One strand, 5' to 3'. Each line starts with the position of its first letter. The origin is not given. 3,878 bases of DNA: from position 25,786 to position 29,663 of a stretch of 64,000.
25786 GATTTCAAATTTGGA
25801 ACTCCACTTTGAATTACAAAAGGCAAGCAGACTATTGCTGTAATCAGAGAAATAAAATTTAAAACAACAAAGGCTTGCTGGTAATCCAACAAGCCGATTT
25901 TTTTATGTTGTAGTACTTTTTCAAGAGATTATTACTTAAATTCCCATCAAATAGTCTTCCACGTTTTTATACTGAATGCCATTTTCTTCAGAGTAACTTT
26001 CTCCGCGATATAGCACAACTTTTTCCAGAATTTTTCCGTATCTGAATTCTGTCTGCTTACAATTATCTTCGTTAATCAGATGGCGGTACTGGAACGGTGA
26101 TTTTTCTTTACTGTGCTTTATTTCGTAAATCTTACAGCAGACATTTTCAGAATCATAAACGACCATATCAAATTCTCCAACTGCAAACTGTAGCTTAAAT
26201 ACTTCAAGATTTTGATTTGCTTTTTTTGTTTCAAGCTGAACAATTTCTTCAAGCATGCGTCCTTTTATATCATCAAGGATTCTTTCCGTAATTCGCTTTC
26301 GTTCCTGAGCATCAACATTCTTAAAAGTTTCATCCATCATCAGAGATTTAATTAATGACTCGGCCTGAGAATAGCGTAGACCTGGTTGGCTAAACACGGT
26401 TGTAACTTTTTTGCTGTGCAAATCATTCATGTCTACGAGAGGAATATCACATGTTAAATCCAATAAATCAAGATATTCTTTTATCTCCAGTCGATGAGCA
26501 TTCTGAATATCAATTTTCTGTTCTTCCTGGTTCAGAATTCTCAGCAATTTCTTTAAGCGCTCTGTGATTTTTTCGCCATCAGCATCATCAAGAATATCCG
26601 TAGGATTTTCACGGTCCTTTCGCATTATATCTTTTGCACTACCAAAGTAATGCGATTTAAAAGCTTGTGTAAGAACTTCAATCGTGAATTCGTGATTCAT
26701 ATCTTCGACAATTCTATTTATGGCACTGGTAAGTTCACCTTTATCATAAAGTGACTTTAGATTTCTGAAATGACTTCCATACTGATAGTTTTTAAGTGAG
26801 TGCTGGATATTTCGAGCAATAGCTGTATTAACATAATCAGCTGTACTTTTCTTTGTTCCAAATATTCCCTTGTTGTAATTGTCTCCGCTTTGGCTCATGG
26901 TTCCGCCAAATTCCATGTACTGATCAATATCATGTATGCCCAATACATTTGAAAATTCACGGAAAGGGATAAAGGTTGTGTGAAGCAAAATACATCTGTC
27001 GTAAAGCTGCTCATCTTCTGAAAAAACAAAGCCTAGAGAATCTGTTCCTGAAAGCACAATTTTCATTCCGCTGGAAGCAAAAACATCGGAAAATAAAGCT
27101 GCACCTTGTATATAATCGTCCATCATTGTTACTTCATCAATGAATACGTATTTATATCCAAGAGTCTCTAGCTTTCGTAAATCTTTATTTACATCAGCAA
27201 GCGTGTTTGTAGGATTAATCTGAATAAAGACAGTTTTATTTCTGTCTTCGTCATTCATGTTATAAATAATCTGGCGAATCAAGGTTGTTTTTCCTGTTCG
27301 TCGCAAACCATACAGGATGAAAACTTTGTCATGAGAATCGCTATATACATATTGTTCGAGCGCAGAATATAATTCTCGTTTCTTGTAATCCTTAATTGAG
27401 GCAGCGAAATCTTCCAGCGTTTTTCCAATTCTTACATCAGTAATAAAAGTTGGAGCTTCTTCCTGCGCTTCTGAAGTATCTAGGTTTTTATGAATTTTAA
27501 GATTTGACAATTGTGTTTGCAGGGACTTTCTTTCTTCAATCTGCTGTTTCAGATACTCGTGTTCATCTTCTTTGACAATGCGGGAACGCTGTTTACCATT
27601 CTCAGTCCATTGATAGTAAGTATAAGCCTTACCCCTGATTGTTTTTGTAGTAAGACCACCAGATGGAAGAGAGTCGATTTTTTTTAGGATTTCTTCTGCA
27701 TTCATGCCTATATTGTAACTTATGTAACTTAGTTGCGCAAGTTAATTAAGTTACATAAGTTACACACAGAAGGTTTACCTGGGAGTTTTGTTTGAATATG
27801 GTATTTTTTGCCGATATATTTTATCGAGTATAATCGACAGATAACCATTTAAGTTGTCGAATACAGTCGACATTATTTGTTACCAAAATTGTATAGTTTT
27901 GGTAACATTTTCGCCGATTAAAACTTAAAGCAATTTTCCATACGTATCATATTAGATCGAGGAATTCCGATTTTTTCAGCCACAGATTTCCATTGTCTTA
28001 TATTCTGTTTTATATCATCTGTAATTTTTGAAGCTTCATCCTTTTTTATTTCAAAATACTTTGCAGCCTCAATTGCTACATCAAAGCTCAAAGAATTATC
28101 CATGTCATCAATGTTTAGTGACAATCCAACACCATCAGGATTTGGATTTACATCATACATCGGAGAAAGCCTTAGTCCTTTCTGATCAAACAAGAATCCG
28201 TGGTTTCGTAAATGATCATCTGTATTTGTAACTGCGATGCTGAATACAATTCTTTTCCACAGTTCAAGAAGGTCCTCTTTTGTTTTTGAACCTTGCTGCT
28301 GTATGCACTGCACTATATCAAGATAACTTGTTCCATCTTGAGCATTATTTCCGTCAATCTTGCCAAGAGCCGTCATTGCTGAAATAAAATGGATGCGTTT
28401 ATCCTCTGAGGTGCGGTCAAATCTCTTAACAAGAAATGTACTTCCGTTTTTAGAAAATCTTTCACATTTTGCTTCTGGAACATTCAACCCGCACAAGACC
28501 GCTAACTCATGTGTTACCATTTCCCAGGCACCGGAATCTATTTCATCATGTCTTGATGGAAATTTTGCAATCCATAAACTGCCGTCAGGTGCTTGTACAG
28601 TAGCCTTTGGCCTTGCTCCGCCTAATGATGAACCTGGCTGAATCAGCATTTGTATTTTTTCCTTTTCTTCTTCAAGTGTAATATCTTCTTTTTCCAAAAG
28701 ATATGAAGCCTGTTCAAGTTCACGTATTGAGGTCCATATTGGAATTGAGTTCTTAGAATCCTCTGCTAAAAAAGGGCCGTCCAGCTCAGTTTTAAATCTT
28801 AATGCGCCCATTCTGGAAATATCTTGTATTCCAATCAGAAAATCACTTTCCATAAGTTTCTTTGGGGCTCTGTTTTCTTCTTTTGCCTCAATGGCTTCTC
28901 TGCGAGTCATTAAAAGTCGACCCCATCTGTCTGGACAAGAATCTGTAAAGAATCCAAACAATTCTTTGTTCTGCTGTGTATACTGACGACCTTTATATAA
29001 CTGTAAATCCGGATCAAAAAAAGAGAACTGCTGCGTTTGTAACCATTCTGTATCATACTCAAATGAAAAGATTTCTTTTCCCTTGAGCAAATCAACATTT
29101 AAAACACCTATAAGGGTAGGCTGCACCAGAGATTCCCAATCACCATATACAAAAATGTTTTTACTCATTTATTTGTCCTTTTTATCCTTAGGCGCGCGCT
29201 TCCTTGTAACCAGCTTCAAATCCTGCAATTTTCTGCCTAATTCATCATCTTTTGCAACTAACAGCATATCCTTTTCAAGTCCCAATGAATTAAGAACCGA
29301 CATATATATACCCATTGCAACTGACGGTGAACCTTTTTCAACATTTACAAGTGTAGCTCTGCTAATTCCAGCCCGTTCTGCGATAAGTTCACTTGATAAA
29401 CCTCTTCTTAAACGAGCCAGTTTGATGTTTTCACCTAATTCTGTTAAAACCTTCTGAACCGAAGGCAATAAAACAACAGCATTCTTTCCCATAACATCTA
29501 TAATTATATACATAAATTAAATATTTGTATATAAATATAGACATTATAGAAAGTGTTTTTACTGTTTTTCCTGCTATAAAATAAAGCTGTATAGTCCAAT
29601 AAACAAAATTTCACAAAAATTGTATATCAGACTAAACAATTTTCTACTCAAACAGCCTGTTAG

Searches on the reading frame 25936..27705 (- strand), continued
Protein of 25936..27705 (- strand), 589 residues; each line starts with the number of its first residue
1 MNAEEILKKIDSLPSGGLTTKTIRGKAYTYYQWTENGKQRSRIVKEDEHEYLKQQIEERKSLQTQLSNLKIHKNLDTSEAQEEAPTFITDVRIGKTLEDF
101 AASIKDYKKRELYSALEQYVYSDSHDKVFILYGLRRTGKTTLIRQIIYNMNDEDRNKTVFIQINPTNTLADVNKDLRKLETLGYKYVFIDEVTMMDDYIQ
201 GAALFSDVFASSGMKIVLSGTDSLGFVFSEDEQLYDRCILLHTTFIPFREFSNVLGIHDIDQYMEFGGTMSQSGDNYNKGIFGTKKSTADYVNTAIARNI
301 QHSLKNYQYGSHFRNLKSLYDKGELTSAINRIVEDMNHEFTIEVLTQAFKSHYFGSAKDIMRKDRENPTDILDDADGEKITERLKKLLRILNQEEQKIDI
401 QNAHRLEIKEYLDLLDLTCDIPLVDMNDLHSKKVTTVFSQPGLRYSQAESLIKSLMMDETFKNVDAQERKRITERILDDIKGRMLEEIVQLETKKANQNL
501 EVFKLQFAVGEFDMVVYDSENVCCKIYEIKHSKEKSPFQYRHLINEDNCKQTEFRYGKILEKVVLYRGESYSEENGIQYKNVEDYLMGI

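Call 73: find_encoding_contigs(protein=P0148, flank=10000, max_places=10)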
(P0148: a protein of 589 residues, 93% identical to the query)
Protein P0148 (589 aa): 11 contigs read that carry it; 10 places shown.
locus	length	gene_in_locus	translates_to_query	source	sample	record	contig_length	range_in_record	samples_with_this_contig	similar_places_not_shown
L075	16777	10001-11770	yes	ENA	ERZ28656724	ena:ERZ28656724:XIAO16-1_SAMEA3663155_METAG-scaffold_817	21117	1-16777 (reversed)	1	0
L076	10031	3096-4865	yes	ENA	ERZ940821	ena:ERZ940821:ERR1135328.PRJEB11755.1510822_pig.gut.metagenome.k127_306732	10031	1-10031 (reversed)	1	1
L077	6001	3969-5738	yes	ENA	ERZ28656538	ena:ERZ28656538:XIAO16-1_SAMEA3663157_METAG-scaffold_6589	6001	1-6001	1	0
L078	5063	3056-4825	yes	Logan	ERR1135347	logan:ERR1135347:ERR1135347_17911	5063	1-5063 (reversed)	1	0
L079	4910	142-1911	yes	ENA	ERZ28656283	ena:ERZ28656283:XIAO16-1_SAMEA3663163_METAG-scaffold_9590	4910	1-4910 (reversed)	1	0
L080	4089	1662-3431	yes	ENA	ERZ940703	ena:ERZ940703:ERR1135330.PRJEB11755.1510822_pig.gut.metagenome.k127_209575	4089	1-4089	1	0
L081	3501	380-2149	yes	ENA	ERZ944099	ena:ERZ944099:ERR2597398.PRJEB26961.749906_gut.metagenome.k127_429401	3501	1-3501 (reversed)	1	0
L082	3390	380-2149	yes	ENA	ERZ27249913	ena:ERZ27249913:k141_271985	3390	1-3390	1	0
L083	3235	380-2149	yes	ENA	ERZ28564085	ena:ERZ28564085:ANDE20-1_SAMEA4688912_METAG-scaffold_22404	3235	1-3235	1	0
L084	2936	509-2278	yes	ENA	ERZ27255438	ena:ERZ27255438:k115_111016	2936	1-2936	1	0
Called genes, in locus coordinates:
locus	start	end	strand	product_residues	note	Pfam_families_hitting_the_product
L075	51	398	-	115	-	-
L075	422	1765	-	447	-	PF13421:Band_7_1, PF14237:GYF_2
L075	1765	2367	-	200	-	PF27257:HI_0787_N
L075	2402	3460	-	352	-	PF12773:DZR, PF13240:Zn_Ribbon_1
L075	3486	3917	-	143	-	-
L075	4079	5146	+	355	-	PF02518:HATPase_c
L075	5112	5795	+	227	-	PF00072:Response_reg, PF00196:GerE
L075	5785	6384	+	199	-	PF12822:ECF_trnsprt (weak)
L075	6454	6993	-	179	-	PF08002:DUF1697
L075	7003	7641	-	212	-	PF00132:Hexapep, PF14602:Hexapep_2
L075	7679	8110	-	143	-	PF22381:Staph_reg_Sar_Rot, PF12802:MarR_2 (weak), PF01047:MarR (weak)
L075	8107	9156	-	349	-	PF00561:Abhydrolase_1, PF12146:Hydrolase_4, PF12697:Abhydrolase_6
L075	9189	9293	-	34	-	-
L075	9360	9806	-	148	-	PF00583:Acetyltransf_1, PF13673:Acetyltransf_10, PF13508:Acetyltransf_7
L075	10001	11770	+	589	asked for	PF13401:AAA_22 (faint), PF20586:DUF6788, PF13173:AAA_14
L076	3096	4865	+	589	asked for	PF13401:AAA_22 (faint), PF20586:DUF6788, PF13173:AAA_14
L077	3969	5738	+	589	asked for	PF13401:AAA_22 (faint), PF20586:DUF6788, PF13173:AAA_14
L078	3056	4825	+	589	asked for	PF13401:AAA_22 (faint), PF20586:DUF6788, PF13173:AAA_14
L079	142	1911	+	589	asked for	PF13401:AAA_22 (faint), PF20586:DUF6788, PF13173:AAA_14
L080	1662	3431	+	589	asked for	PF13401:AAA_22 (faint), PF20586:DUF6788, PF13173:AAA_14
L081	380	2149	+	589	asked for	PF13401:AAA_22 (faint), PF20586:DUF6788, PF13173:AAA_14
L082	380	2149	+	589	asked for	PF13401:AAA_22 (faint), PF20586:DUF6788, PF13173:AAA_14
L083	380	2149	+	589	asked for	PF13401:AAA_22 (faint), PF20586:DUF6788, PF13173:AAA_14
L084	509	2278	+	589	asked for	PF13401:AAA_22 (faint), PF20586:DUF6788, PF13173:AAA_14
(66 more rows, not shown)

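Call 74: find_encoding_contigs(protein=P0140, flank=10000, max_places=4)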
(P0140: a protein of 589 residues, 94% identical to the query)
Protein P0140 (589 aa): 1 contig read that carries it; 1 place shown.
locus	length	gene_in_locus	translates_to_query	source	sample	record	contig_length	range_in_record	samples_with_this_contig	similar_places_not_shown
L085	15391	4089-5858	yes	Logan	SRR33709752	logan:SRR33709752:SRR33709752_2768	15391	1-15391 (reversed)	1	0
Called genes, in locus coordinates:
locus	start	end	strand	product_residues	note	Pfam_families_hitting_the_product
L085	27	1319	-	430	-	PF00990:GGDEF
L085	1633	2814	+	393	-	PF00589:Phage_integrase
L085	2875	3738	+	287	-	-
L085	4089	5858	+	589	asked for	PF20586:DUF6788 (weak), PF13173:AAA_14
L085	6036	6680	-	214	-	PF01381:HTH_3 (faint), PF07022:Phage_CI_repr, PF12844:HTH_19 (weak)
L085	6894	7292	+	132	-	-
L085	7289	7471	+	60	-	-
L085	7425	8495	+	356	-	-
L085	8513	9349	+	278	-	-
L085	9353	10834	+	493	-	PF01076:Mob_Pre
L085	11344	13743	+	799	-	PF00270:DEAD, PF04851:ResIII, PF00176:SNF2-rel_dom (weak), PF18766:SWI2_SNF2, PF00271:Helicase_C, PF08463:EcoEI_R_C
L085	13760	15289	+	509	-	PF12161:HsdM_N (faint), PF02384:N6_Mtase, PF07669:Eco57I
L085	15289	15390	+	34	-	?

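Call 75: find_encoding_contigs(protein=P0163, flank=10000, max_places=10)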
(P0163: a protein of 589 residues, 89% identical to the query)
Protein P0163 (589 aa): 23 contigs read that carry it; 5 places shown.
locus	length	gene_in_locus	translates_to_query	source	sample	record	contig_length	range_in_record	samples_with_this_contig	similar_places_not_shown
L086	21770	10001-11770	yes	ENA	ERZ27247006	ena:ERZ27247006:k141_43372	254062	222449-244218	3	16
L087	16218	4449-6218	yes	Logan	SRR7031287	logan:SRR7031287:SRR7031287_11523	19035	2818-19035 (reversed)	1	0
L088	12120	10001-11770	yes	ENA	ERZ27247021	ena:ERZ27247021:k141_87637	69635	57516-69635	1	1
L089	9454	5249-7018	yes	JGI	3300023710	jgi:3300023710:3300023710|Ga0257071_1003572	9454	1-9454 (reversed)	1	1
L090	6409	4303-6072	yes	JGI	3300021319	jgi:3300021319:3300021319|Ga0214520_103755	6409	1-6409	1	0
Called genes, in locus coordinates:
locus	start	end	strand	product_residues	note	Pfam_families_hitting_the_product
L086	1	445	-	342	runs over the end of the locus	PF00248:Aldo_ket_red, PF13187:Fer4_9 (weak), PF13534:Fer4_17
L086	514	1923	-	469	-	PF00209:SNF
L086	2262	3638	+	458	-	PF03600:CitMHS, PF02040:ArsB, PF00939:Na_sulph_symp (weak)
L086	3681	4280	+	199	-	PF13189:Cytidylate_kin2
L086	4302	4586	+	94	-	-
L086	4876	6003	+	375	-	PF18998:Flg_new_2, PF07603:Lcl_C (weak)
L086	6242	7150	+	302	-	-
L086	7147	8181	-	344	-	-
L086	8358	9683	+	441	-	PF07690:MFS_1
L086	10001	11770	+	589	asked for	PF20586:DUF6788 (weak), PF13173:AAA_14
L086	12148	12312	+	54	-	PF01863:YgjP-like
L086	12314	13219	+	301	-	PF11185:DUF2971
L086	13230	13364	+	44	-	-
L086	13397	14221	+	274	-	-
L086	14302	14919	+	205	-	-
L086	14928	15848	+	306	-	-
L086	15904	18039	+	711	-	PF20030:bpMoxR, PF07728:AAA_5, PF17868:AAA_lid_8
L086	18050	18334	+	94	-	-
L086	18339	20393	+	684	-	PF05762:VWA_CoxE (weak), PF13519:VWA_2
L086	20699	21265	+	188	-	-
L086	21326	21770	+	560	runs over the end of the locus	PF02310:B12-binding, PF04055:Radical_SAM, PF13311:DUF4080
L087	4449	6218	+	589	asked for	PF20586:DUF6788 (weak), PF13173:AAA_14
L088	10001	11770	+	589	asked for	PF20586:DUF6788 (weak), PF13173:AAA_14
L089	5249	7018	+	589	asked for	PF20586:DUF6788 (weak), PF13173:AAA_14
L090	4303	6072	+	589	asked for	PF20586:DUF6788 (weak), PF13173:AAA_14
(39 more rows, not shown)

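Call 76: find_encoding_contigs(protein=P0264, flank=10000, max_places=8)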
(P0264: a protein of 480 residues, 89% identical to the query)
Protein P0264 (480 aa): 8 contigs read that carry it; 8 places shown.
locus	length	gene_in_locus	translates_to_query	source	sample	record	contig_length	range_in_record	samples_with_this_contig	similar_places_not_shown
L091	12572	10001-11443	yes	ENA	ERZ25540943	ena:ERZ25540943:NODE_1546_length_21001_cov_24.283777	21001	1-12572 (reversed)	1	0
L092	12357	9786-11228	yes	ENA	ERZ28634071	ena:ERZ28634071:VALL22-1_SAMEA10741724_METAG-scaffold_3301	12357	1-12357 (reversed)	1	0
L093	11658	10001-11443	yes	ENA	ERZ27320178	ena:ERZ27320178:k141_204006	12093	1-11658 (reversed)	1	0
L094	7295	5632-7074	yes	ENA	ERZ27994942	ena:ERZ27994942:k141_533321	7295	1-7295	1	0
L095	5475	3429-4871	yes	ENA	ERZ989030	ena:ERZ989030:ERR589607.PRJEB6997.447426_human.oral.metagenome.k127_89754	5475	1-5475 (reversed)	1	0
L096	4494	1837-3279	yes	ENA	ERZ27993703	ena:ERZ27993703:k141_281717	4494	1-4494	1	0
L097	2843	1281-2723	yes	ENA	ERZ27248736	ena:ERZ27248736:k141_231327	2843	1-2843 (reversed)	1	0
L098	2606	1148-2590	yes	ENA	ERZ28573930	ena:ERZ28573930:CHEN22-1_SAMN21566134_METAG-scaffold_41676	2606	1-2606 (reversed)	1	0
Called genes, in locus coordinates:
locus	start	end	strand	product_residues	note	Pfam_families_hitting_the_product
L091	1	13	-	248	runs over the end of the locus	PF01746:tRNA_m1G_MT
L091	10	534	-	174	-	PF01782:RimM, PF24986:PRC_RimM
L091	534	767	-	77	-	PF13083:KH_KhpA-B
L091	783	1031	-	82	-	PF00886:Ribosomal_S16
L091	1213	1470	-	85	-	-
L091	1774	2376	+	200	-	PF00156:Pribosyltran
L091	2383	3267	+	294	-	-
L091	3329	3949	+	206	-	PF01351:RNase_HII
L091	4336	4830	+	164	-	PF12900:Pyridox_ox_2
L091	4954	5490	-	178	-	PF03781:FGE-sulfatase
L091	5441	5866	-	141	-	-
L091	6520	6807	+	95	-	PF02482:Ribosomal_S30AE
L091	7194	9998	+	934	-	PF04313:HSDR_N (faint), PF00270:DEAD, PF04851:ResIII, PF18766:SWI2_SNF2, PF08463:EcoEI_R_C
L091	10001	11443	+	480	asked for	PF12161:HsdM_N (faint), PF02384:N6_Mtase, PF01170:UPF0020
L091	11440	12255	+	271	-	PF02661:Fic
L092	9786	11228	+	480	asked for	PF12161:HsdM_N (faint), PF02384:N6_Mtase, PF01170:UPF0020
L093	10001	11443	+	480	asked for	PF12161:HsdM_N (faint), PF02384:N6_Mtase, PF01170:UPF0020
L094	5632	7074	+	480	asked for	PF12161:HsdM_N (faint), PF02384:N6_Mtase, PF01170:UPF0020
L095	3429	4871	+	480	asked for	PF12161:HsdM_N (faint), PF02384:N6_Mtase, PF01170:UPF0020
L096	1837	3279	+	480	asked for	PF12161:HsdM_N (faint), PF02384:N6_Mtase, PF01170:UPF0020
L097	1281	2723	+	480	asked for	PF12161:HsdM_N (faint), PF02384:N6_Mtase, PF01170:UPF0020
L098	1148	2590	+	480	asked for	PF12161:HsdM_N (faint), PF02384:N6_Mtase, PF01170:UPF0020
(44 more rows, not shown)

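Call 88: search_protein_families(library=ncbifam, proteins=[window:25936-27705:-], max_evalue=0.001)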
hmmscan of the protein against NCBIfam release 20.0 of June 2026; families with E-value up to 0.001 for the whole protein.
window:25936-27705:- (589 aa): 0 families

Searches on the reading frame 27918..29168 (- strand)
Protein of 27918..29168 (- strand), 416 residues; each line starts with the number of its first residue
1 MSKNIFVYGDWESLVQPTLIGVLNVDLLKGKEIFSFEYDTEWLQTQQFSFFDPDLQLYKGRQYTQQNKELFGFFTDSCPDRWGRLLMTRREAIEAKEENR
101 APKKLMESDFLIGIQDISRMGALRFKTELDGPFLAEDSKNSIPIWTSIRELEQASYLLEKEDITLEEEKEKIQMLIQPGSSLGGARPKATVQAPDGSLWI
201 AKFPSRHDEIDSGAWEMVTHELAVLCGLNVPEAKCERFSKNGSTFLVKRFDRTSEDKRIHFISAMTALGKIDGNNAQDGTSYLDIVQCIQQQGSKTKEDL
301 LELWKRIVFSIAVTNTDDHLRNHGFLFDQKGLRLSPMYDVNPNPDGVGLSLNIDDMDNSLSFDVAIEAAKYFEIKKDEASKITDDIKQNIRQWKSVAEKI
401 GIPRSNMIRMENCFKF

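Call 6: search_protein_families(library=pfam, proteins=[window:27918-29168:-], max_evalue=0.01)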
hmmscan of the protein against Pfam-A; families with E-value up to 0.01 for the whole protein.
window:27918-29168:- (416 aa): 2 families
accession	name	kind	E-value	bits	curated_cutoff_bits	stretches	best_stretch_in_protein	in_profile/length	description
PF07804.18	HipA_C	-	1e-48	166.3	30.5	1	180-392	1-211/213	HipA-like C-terminal domain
PF13657.11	Couple_hipA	-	1.2e-05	26.2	22.5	1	20-96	10-79/99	HipA N-terminal domain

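Call 18: find_encoding_contigs(protein=window:27918-29168:-, flank=10000, max_places=10)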
Protein window:27918-29168:- (416 aa): 6 contigs read that carry it; 4 places shown.
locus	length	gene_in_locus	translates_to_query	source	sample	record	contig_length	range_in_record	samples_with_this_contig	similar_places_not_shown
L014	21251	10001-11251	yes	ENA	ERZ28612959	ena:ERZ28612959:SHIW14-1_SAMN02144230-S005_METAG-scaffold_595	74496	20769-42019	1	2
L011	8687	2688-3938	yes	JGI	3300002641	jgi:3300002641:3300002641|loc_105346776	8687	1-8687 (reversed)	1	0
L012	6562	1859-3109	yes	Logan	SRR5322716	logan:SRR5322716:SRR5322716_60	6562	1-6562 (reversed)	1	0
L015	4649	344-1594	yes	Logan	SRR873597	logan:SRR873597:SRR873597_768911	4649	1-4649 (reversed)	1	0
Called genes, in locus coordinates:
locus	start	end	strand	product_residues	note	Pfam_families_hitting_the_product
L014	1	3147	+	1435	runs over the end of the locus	PF13306:LRR_5, PF13855:LRR_8 (faint), PF13306:LRR_5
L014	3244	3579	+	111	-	PF13310:Virulence_RhuM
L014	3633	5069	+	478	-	PF01637:ATPase_2, PF13191:AAA_16 (weak), PF13173:AAA_14, PF13401:AAA_22 (weak)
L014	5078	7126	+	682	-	PF22548:AEP-TOTE, PF00176:SNF2-rel_dom (faint), PF00270:DEAD, PF04851:ResIII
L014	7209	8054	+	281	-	PF00271:Helicase_C (weak), PF13091:PLDc_2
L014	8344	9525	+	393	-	PF00589:Phage_integrase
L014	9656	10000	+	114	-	PF13560:HTH_31 (weak), PF12844:HTH_19 (faint), PF01381:HTH_3 (weak)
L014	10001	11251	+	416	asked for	PF13657:Couple_hipA (faint), PF07804:HipA_C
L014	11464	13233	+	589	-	PF20586:DUF6788 (weak), PF25199:nSTAND_NTPase5 (faint), PF13173:AAA_14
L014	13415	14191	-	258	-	PF00165:HTH_AraC, PF12833:HTH_18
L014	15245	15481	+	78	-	-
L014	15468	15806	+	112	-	PF02452:PemK_toxin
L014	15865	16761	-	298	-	-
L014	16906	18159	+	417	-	PF00999:Na_H_Exchanger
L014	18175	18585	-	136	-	-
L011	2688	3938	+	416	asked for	PF13657:Couple_hipA (faint), PF07804:HipA_C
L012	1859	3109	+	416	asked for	PF13657:Couple_hipA (faint), PF07804:HipA_C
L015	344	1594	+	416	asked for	PF13657:Couple_hipA (faint), PF07804:HipA_C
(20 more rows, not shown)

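Call 88: search_protein_families(library=ncbifam, proteins=[window:27918-29168:-], max_evalue=0.001)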
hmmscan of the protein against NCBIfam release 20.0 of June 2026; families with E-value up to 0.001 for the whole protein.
window:27918-29168:- (416 aa): 1 family
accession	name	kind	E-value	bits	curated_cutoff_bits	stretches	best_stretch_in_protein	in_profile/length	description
NF007297.0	PRK09775.1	equivalog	2.2e-15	56.3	401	1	176-342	200-371/446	type II toxin-antitoxin system HipA family toxin YjjJ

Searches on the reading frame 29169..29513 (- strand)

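Call 6: search_protein_families(library=pfam, proteins=[window:29169-29513:-], max_evalue=0.01)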
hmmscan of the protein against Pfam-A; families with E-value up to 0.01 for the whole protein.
window:29169-29513:- (114 aa): 3 families
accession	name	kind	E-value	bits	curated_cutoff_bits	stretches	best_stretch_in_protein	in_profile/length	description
PF01381.28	HTH_3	-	7.1e-07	29.6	23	1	30-65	1-38/55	Helix-turn-helix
PF13560.12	HTH_31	-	1.6e-06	28.8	27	1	25-65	1-42/64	Helix-turn-helix domain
PF12844.13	HTH_19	-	1.9e-05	24.9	30.2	1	27-85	1-59/64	Helix-turn-helix domain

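Call 88: search_protein_families(library=ncbifam, proteins=[window:29169-29513:-], max_evalue=0.001)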
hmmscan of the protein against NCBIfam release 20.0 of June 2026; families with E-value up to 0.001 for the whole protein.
window:29169-29513:- (114 aa): 4 families
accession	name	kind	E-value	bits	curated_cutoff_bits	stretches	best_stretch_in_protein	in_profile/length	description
TIGR03070.1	couple_hipB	subfamily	6.2e-10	38.9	71.65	1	24-80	1-57/58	type II toxin-antitoxin system Y4mF family antitoxin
NF006015.0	PRK08154.1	subfamily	2.4e-09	36.8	204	1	20-91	25-96/314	anaerobic benzoate catabolism transcriptional regulator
NF007271.0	PRK09726.1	equivalog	5.5e-05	23.1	79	1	24-83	11-70/88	type II toxin-antitoxin system antitoxin HipB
NF047948.1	male_kill_WMK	equivalog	0.0003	20.3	300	1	22-98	159-237/300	WO male-killing family protein Wmk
